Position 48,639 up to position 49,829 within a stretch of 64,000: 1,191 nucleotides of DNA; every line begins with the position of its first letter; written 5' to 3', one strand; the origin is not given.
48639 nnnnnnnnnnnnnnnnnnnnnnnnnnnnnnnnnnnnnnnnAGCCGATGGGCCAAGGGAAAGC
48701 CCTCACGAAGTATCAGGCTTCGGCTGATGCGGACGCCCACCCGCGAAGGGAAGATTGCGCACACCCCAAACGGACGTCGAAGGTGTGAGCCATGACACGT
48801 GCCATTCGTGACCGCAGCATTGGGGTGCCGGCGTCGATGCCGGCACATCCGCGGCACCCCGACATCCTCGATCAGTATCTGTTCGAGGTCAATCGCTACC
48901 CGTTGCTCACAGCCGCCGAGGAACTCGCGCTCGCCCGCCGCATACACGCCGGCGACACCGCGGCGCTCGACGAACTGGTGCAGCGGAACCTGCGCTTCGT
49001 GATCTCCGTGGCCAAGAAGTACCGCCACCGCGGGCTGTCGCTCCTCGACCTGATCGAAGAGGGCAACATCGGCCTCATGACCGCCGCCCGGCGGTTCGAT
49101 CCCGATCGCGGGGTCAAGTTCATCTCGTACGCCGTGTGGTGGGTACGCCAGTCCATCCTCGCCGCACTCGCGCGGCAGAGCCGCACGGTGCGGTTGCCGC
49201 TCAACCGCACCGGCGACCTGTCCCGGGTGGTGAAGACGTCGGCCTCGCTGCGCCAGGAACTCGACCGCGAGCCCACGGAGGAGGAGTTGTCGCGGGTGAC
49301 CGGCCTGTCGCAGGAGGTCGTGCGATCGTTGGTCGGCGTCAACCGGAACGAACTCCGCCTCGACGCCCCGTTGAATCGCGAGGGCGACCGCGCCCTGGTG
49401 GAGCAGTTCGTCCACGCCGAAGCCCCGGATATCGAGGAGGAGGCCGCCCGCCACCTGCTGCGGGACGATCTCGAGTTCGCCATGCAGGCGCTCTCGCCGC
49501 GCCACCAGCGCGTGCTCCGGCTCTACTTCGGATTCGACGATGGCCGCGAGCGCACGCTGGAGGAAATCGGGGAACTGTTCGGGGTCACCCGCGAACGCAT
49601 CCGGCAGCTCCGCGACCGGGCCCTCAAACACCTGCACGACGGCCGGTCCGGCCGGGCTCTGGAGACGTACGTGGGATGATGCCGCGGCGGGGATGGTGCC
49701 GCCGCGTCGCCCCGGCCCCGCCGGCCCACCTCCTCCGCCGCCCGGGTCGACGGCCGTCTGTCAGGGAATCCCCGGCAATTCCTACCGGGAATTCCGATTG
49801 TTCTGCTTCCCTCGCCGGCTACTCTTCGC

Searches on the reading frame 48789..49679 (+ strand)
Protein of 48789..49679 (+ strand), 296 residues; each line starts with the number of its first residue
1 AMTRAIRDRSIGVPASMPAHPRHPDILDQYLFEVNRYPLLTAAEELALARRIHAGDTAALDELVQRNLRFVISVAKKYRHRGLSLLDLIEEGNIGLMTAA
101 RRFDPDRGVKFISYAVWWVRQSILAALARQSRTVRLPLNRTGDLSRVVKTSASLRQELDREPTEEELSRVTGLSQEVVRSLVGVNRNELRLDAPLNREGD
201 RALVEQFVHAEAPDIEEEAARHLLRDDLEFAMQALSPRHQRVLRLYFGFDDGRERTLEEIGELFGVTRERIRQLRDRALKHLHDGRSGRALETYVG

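Call 44: search_protein_families(library=pfam, proteins=[window:48789-49679:+], max_evalue=0.001)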
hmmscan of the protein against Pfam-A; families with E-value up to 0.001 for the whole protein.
window:48789-49679:+ (296 aa): 4 families
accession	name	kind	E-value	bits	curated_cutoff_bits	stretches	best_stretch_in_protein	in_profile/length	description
PF04542.20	Sigma70_r2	-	2e-20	72.8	24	1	63-133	1-71/71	Sigma-70 region 2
PF04545.22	Sigma70_r4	-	1.6e-18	66.4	24.1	1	231-282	1-48/50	Sigma-70, region 4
PF00140.25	Sigma70_r1_2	-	8.8e-13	48.4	22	1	25-57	1-33/34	Sigma-70 factor, region 1.2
PF04539.22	Sigma70_r3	-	1.5e-11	44.7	25.3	1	144-205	3-64/78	Sigma-70 region 3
